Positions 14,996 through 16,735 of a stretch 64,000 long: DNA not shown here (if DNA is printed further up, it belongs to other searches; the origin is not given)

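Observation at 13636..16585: Slam/DUF560-like outer-membrane protein paired with a non-lipidated FecR-domain protein carrying TbpB/fHbp-type barrel motifs: candidate type XI secretion pair with an unusual cargo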

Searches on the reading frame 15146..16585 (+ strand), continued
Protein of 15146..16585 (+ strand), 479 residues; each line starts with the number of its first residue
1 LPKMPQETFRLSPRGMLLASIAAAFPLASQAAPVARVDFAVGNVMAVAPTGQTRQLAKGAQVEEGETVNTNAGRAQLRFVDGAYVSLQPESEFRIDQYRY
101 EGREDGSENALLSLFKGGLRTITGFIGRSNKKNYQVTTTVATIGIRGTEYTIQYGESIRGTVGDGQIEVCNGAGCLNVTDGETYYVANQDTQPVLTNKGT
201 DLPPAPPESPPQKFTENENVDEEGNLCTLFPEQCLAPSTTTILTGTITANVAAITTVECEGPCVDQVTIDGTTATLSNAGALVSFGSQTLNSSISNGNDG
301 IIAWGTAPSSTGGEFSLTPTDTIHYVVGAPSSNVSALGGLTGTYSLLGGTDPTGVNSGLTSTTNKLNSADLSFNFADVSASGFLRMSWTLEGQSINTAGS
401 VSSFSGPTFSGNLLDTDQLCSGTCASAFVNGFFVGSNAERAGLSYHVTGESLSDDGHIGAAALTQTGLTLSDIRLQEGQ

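Call 25: fold_search(model_id=the predicted structure, library=pdb)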
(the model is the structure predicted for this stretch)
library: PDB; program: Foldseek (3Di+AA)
matches with E <= 10: 1031; with E <= 0.001: 10
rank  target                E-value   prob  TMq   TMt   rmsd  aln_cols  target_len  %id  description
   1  4o4x_A                3.9e-06  1.00  0.24  0.23  20.8       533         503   10  Crystal structure of the vaccine antigen Transferrin Binding Protein B (TbpB) double mutant Tyr-167-Ala and Trp-176-Al (released 2015-01-14)
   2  5kkx_A                3.9e-05  1.00  0.23  0.42   9.2       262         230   15  Crystal structure of a TbpB C-lobe mutant from Neisseria meningitidis M982 (released 2017-07-19)
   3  4o49                  4.6e-05  1.00  0.24  0.23  19.7       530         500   10  Crystal structure of the vaccine antigen Transferrin Binding Protein B (TbpB) mutant Tyr-174-Ala from Actinobacillus ple (released 2015-01-14)
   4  4o3y                  8.7e-05  0.99  0.24  0.23  20.5       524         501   10  Crystal structure of the vaccine antigen Transferrin Binding Protein B (TbpB) mutant Arg-179-Glu from Actinobacillus ple (released 2015-01-14)
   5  4o3w_A                9.6e-05  1.00  0.25  0.22  19.6       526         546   11  Crystal structure of the vaccine antigen Transferrin Binding Protein B (TbpB) mutant Tyr-63-Ala from Actinobacillus su (released 2015-01-14)
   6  3ve1_A                1.2e-04  0.99  0.23  0.21  22.1       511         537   10  The 2.9 angstrom crystal structure of Transferrin binding protein B (TbpB) from serogroup B M982 Neisseria meningitidi (released 2012-02-22)
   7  6cuj_A                1.6e-04  1.00  0.23  0.61   5.3       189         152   15  Crystal structure of the C-terminal domain of neisserial heparin binding antigen (NHBA) (released 2018-09-26)
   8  5kkx_B                2.0e-04  1.00  0.24  0.42   9.1       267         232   15  Crystal structure of a TbpB C-lobe mutant from Neisseria meningitidis M982 (released 2017-07-19)
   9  9clt_B                2.7e-04  0.97  0.22  0.20  20.6       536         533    9  Transferrin Binding Protein A in complex with transferrin binding protein B and transferrin (iron bound to N lobe only (released 2026-03-11)
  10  2o62_B                8.0e-04  0.57  0.14  0.19  14.2       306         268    9  CRYSTAL STRUCTURE OF A PROTEIN WITH UNKNOWN FUNCTION FROM DUF3598 FAMILY (NPUN_R4044) FROM NOSTOC PUNCTIFORME PCC 7310 (released 2007-02-13)
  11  8gm3_A                1.0e-03  0.99  0.20  0.36  11.3       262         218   16  Vibrio harveyi Holo HphA (released 2024-03-27)
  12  9mr0_B                1.0e-03  0.98  0.20  0.29  15.8       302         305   10  Neisseria meningitidis haptoglobin-hemogloblin utilization protein A (released 2026-02-04)
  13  2o62_A                1.4e-03  0.77  0.15  0.23  14.5       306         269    7  CRYSTAL STRUCTURE OF A PROTEIN WITH UNKNOWN FUNCTION FROM DUF3598 FAMILY (NPUN_R4044) FROM NOSTOC PUNCTIFORME PCC 7310 (released 2007-02-13)
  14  9nhq_B                3.4e-03  1.00  0.25  0.22   9.0       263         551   14  The cryo-EM structure of NmTbpA and NmTbpB in a complex (released 2026-03-04)
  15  5ix9_MODEL_1_A        3.9e-03  1.00  0.12  0.74   1.1        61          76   31  Cell surface anchoring domain (released 2017-06-28)
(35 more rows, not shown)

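Call 28: find_related_loci(query=A1, collection=metagenome_contigs, flank=6000)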
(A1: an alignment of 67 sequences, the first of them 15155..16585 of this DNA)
Query A1 (476 aa) in metagenome_contigs; peptide patterns used: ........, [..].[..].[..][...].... (x = any residue, [..] = any of these).
490 stretches matched a pattern; 385 encode a relative of the query (tblastn E <= 1e-3); the best 80 are kept; 80 distinct loci.
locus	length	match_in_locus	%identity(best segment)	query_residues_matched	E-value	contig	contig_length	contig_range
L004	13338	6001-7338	55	1-452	3e-128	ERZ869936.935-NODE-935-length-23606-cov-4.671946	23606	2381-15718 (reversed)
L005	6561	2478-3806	50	1-465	4e-125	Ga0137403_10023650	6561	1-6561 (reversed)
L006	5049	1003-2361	49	1-471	1e-125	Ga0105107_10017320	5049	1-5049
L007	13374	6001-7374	52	1-466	1e-130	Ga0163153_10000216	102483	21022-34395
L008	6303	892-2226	51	1-471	2e-122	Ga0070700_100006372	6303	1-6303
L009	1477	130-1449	52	1-465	9e-133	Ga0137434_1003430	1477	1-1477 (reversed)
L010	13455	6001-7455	50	1-472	6e-119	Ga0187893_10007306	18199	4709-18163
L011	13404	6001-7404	50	1-461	7e-118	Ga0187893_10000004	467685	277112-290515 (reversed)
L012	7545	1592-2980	52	1-449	2e-116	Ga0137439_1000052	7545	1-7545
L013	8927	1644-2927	51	1-444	4e-116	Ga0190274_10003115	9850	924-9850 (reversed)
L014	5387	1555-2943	52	1-449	1e-115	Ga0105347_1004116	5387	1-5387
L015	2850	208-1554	48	1-462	2e-119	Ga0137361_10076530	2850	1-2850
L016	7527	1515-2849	48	1-468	5e-113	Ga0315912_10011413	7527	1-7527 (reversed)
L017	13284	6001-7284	50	1-444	1e-112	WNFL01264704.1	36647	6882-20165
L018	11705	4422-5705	50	1-444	1e-112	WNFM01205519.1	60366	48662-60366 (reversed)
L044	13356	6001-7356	41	1-451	1e-86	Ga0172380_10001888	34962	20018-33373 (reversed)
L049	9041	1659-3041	40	1-468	2e-85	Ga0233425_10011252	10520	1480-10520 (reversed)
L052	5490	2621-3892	41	8-445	9e-84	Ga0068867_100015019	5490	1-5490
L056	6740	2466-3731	42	6-449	4e-82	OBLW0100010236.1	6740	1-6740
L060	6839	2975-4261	40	14-465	2e-79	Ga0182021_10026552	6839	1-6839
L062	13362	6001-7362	39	4-466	8e-79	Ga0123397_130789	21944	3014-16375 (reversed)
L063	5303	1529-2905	41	1-442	3e-78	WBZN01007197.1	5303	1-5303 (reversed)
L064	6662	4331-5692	39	6-473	2e-78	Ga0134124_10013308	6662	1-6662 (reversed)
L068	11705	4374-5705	40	15-456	1e-77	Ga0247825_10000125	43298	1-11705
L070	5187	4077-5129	45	8-374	2e-77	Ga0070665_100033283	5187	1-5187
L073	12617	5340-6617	40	1-453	8e-76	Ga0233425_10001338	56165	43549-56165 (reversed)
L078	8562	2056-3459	37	1-464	7e-73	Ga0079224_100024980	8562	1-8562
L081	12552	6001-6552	61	28-211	2e-71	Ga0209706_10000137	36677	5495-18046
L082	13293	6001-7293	38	1-449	2e-71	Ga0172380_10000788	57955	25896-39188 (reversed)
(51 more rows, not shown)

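Call 48: search_protein_families(library=pfam, alignment_id=A1, max_evalue=1)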
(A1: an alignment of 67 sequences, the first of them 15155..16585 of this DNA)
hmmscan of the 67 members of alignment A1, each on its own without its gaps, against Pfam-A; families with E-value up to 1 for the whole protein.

A. member 1, window:15155-16585:+ (476 aa): 2 families
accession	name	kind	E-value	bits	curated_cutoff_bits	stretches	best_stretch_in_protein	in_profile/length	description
PF04773.18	FecR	-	1.8e-09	38.3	24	1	64-164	2-96/97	FecR protein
PF01684.21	ET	-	0.41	11.4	25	0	413-435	16-38/78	ET module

B. families by the number of members that match (of 67 scanned): 13 families
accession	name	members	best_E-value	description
PF04773.18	FecR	67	1.6e-12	FecR protein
PF21668.3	RPOC_hybrid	5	0.044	DNA-directed RNA polymerase subunit beta', hybrid domain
PF01298.24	TbpB_B_D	2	0.027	C-lobe and N-lobe beta barrels of Tf-binding protein B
PF06751.17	EutB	2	0.044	Ethanolamine ammonia lyase large subunit (EutB)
PF12219.14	End_tail_spike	1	0.0041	Catalytic domain of bacteriophage endosialidase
PF06752.17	E_Pc_C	1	0.051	Enhancer of Polycomb C-terminus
PF25333.1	DUF2921_N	1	0.13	DUF2921 lipocalin-like domain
PF10676.14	gerPA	1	0.16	Spore germination protein gerPA/gerPF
PF04519.19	Bactofilin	1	0.17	Polymer-forming cytoskeletal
PF15790.10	EP400_N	1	0.27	E1A-binding protein p400, N-terminal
PF22812.1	CR_prot_dom_plant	1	0.34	Plant cysteine-rich protein domain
PF01684.21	ET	1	0.41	ET module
PF22796.1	SlpA_N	1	0.63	SlpA N-terminal domain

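Call 52: search_protein_families(library=pfam, proteins=[L052:1323-2513:+, L063:1-1119:+, L081:3967-5304:+, L081:5308-5829:+, L081:5905-6816:+, L081:7301-9049:+, L070:698-2125:+, L063:3345-4640:+], max_evalue=0.001)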
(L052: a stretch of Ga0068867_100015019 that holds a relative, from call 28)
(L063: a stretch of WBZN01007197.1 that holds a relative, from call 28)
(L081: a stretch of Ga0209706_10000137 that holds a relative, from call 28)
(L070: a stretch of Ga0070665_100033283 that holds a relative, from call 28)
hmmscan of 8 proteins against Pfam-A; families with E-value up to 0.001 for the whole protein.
L052:1323-2513:+ (397 aa): 3 families
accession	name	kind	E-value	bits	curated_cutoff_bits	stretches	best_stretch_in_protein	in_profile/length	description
PF07690.21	MFS_1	-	3.3e-50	171.4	33.4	2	29-355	4-339/347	Major Facilitator Superfamily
PF12832.13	MFS_1_like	-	6.1e-09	35.8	25.2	1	216-355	206-346/373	MFS_1 like family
PF05977.19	MFS_3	-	2.4e-05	23.4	27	1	49-393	41-390/524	Transmembrane secretion effector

L063:1-1119:+ (373 aa): 0 families

L081:3967-5304:+ (446 aa): 0 families

L081:5308-5829:+ (174 aa): 0 families

L081:5905-6816:+ (304 aa): 1 family
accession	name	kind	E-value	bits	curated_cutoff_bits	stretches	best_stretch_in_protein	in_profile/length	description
PF04773.18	FecR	-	2e-11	44.6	24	1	68-168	1-95/97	FecR protein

L081:7301-9049:+ (583 aa): 0 families

L070:698-2125:+ (476 aa): 1 family
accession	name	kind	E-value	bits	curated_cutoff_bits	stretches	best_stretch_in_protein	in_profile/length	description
PF01551.29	Peptidase_M23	-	1.9e-28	98.9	28.7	1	341-435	2-96/96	Peptidase family M23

L063:3345-4640:+ (432 aa): 1 family
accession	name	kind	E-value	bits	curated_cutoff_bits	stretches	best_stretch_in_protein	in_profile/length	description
PF03473.23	MOSC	-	8.5e-34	116.6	22.7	1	261-375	1-119/120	MOSC domain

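Call 70: search_protein_families(library=pfam, proteins=[L007:1790-4303:+, L017:7458-8756:-, L049:3088-4182:-, L078:3493-4902:+, L078:4437-6299:+, L062:1253-2338:+, L062:9455-11158:-, L062:8089-9522:-, L068:1363-2955:+, L068:8480-10789:-], max_evalue=0.0001)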
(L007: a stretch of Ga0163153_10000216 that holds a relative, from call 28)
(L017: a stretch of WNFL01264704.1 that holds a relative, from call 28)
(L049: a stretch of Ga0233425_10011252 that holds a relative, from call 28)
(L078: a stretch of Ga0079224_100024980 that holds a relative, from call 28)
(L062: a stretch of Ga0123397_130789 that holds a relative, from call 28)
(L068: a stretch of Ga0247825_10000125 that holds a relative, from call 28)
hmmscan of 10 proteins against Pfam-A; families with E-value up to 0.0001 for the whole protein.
L007:1790-4303:+ (838 aa): 3 families
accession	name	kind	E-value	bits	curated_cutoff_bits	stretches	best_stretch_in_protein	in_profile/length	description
PF01276.26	OKR_DC_1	-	2.9e-148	494.5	27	1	238-670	1-415/417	Orn/Lys/Arg decarboxylase, major domain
PF03711.20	OKR_DC_1_C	-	3.7e-47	160.4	24.2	1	697-821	1-129/132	Orn/Lys/Arg decarboxylase, C-terminal domain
PF03709.21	OKR_DC_1_N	-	5.3e-34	117.2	29.3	1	107-232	3-111/111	Orn/Lys/Arg decarboxylase, N-terminal domain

L017:7458-8756:- (433 aa): 2 families
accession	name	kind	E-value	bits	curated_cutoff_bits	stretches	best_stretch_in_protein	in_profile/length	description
PF00534.26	Glycos_transf_1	-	3.6e-14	53.1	26.4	1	326-412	84-169/172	Glycosyl transferases group 1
PF13692.12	Glyco_trans_1_4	-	6.6e-12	46.3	27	1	299-391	35-131/142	Glycosyl transferases group 1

L049:3088-4182:- (365 aa): 3 families
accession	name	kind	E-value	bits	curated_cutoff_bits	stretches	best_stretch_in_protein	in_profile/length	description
PF00534.26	Glycos_transf_1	-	8.6e-14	51.9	26.4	1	256-341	87-171/172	Glycosyl transferases group 1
PF13692.12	Glyco_trans_1_4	-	1.6e-12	48.4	27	1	224-325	33-139/142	Glycosyl transferases group 1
PF13524.12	Glyco_trans_1_2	-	5e-09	36.7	25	1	281-353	67-139/144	Glycosyl transferase-like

L078:3493-4902:+ (470 aa): 0 families

L078:4437-6299:+ (621 aa): 1 family
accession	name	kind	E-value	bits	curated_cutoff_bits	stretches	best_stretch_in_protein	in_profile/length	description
PF00501.34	AMP-binding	-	1.7e-12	47.3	29.9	1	279-475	168-374/384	AMP-binding enzyme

L062:1253-2338:+ (362 aa): 2 families
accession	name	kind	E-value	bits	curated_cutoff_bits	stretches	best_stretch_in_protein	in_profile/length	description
PF00814.31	TsaD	-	5.1e-97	325.1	24.8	1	50-332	2-264/264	tRNA N6-adenosine threonylcarbamoyltransferase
PF22521.2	HypF_C_2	-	4.2e-08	33.7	27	1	241-327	150-236/241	Carbamoyltransferase, Kae1-like Domain, second subdomain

L062:9455-11158:- (568 aa): 2 families
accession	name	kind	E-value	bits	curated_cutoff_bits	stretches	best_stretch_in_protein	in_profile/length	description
PF06144.19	DNA_pol3_delta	-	4.5e-07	30.3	21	1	254-369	1-120/124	DNA polymerase III, delta subunit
PF14840.11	DNA_pol3_delt_C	-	9.3e-07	29.6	27.3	1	452-567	6-120/125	Processivity clamp loader gamma complex DNA pol III C-term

L062:8089-9522:- (478 aa): 1 family
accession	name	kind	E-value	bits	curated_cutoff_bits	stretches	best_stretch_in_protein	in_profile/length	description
PF00171.27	Aldedh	-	2.8e-25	89.2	23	2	72-340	36-291/461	Aldehyde dehydrogenase family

L068:1363-2955:+ (531 aa): 3 families
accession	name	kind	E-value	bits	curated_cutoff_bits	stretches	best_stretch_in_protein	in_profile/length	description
PF01274.28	MS_TIM-barrel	-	3.5e-111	370.6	26.4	1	165-408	2-247/248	Malate synthase, TIM barrel domain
PF20659.2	MS_C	-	6.9e-39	133.4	23.1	1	415-528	2-116/118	Malate synthase, C-terminal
PF20656.2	MS_N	-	6.1e-24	83.7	23.5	1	14-74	3-63/64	Malate synthase, N-terminal domain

L068:8480-10789:- (770 aa): 2 families
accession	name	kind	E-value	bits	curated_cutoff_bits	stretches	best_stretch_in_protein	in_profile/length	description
PF01432.26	Peptidase_M3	-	1.6e-140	469.9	27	1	308-766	1-456/457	Peptidase family M3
PF19310.4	TOP_N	-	5.8e-27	94.4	27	1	128-226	20-118/123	Neurolysin/Thimet oligopeptidase, N-terminal domain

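Call 77: search_protein_families(library=ncbifam, proteins=[L044:10479-10988:+, L073:9766-10296:+, L082:3982-4497:+, L064:2268-2768:+, L062:6067-6591:+, L078:2134-2667:+], max_evalue=1)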
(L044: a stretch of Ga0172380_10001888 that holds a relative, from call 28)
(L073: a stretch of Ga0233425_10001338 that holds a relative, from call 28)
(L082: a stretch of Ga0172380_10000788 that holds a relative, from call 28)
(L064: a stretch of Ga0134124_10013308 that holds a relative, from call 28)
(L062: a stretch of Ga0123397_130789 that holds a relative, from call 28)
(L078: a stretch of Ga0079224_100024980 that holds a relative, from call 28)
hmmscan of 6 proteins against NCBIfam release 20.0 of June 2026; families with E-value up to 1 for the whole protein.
L044:10479-10988:+ (170 aa): 3 families
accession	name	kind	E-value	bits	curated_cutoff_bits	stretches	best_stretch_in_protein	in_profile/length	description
NF033682.1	retention_LapA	subfamily_domain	1.5e-07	31.7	50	1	10-68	9-68/145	retention module-containing protein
NF033165.1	lipo_LipL45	exception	9.7e-06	24.8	350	1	4-127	39-159/391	lipoprotein LipL45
NF047849.1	Lsa33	exception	0.00067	18.9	420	1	7-142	32-167/310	surface adhesin Lsa33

L073:9766-10296:+ (177 aa): 4 families
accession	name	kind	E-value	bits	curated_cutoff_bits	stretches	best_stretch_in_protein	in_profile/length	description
NF033682.1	retention_LapA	subfamily_domain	1.9e-08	34.6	50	1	4-67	4-68/145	retention module-containing protein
NF033165.1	lipo_LipL45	exception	7.7e-07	28.5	350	1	6-128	42-161/391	lipoprotein LipL45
NF047849.1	Lsa33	exception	1.4e-05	24.4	420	1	6-141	32-167/310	surface adhesin Lsa33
NF045670.1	quin_L_LdhH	equivalog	0.22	9.7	800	1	94-135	174-215/706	L-lactate dehydrogenase (quinone) large subunit LdhH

L082:3982-4497:+ (172 aa): 4 families
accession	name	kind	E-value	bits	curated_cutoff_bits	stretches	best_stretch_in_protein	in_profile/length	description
NF033165.1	lipo_LipL45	exception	3.5e-07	29.6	350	1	3-123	38-152/391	lipoprotein LipL45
NF033682.1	retention_LapA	subfamily_domain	3.9e-06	27.1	50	1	4-68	3-68/145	retention module-containing protein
NF047849.1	Lsa33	exception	1.4e-05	24.4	420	1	5-146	30-167/310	surface adhesin Lsa33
NF001527.0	PRK00364.1-2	subfamily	0.096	12.9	120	1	17-86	20-86/96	co-chaperone GroES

L064:2268-2768:+ (167 aa): 3 families
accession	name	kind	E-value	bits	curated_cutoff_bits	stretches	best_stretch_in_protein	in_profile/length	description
NF047849.1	Lsa33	exception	5.8e-07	29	420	1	3-142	31-166/310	surface adhesin Lsa33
NF033682.1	retention_LapA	subfamily_domain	1.9e-06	28.1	50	1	8-65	10-68/145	retention module-containing protein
NF010001.0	PRK13474.1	subfamily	0.15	11.4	154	1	73-147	46-113/178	cytochrome b6-f complex iron-sulfur subunit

L062:6067-6591:+ (175 aa): 3 families
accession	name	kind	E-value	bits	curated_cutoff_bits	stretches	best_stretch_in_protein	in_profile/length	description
NF047849.1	Lsa33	exception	8.1e-09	35.1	420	1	7-139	33-166/310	surface adhesin Lsa33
NF033165.1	lipo_LipL45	exception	1.4e-06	27.6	350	1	2-124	38-158/391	lipoprotein LipL45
NF033682.1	retention_LapA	subfamily_domain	2.1e-06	28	50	1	5-67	5-68/145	retention module-containing protein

L078:2134-2667:+ (178 aa): 3 families
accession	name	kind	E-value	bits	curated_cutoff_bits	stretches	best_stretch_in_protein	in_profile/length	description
NF033682.1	retention_LapA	subfamily_domain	3.5e-08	33.8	50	1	6-72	6-73/145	retention module-containing protein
NF047849.1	Lsa33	exception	1.2e-05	24.7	420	1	7-144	33-169/310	surface adhesin Lsa33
NF033165.1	lipo_LipL45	exception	0.002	17.2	350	1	5-128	41-159/391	lipoprotein LipL45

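Call 82: find_encoding_contigs(protein=P0001, flank=10000, max_places=2)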
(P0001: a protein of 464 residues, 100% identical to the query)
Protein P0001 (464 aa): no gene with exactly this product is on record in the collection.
